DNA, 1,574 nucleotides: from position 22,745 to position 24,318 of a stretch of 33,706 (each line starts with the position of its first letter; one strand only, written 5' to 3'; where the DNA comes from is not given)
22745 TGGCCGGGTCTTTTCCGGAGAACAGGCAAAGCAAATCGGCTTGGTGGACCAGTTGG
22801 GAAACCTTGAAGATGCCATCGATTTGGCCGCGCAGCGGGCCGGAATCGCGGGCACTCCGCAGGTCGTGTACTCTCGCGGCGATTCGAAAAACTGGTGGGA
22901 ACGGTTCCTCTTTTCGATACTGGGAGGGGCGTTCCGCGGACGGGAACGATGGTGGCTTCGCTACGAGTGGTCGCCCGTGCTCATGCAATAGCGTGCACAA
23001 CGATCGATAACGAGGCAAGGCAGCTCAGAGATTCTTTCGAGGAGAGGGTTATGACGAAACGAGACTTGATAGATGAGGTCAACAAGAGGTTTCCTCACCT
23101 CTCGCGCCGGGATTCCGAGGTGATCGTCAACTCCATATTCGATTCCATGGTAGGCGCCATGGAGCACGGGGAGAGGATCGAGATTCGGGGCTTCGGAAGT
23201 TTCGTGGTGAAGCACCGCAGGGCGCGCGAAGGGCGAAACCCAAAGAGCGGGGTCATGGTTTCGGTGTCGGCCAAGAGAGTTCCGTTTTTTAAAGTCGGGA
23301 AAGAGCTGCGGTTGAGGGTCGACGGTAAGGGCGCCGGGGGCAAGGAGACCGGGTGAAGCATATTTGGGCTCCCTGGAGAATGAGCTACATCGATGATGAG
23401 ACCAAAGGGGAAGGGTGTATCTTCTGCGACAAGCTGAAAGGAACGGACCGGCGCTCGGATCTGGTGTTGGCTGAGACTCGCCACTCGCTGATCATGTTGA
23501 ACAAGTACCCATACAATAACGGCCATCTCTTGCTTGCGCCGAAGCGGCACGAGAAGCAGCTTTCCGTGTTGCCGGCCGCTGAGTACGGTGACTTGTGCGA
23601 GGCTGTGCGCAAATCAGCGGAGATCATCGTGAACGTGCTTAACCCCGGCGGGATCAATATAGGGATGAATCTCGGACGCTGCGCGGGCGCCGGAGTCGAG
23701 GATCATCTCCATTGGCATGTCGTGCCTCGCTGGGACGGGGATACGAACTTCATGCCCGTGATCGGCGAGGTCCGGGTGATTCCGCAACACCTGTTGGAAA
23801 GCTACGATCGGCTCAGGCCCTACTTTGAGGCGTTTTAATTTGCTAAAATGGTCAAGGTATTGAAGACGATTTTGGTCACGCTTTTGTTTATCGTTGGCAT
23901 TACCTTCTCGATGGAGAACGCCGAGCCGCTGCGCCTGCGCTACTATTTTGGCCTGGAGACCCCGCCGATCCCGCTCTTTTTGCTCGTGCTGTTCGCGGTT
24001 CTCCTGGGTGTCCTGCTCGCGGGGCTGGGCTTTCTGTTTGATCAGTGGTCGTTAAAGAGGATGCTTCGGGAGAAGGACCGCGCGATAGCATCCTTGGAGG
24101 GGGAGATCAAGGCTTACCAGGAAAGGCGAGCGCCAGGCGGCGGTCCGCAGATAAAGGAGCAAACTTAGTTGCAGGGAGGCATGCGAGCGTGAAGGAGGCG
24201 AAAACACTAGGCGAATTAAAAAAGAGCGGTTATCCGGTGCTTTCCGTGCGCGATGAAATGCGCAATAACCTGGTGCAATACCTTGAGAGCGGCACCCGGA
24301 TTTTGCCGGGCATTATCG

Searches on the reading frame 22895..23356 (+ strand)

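Call 6: search_protein_families(library=pfam, proteins=[window:22895-23356:+], max_evalue=0.01)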
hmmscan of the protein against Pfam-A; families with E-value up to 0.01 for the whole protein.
window:22895-23356:+ (153 aa): 2 families
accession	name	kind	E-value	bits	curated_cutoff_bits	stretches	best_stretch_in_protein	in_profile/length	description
PF00216.26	Bac_DNA_binding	-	1.5e-27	96.1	22.4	1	53-142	1-89/90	Bacterial DNA-binding protein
PF18291.6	HU-HIG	-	5.6e-05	23.6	26.2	1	48-143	27-119/125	HU domain fused to wHTH, Ig, or Glycine-rich motif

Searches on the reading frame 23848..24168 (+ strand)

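Call 6: search_protein_families(library=pfam, proteins=[window:23848-24168:+], max_evalue=0.01)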
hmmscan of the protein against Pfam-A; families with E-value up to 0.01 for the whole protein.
window:23848-24168:+ (106 aa): 1 family
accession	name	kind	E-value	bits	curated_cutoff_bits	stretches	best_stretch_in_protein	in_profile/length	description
PF06305.16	LapA_dom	-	1.3e-11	44.7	28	1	23-87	1-63/64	Lipopolysaccharide assembly protein A domain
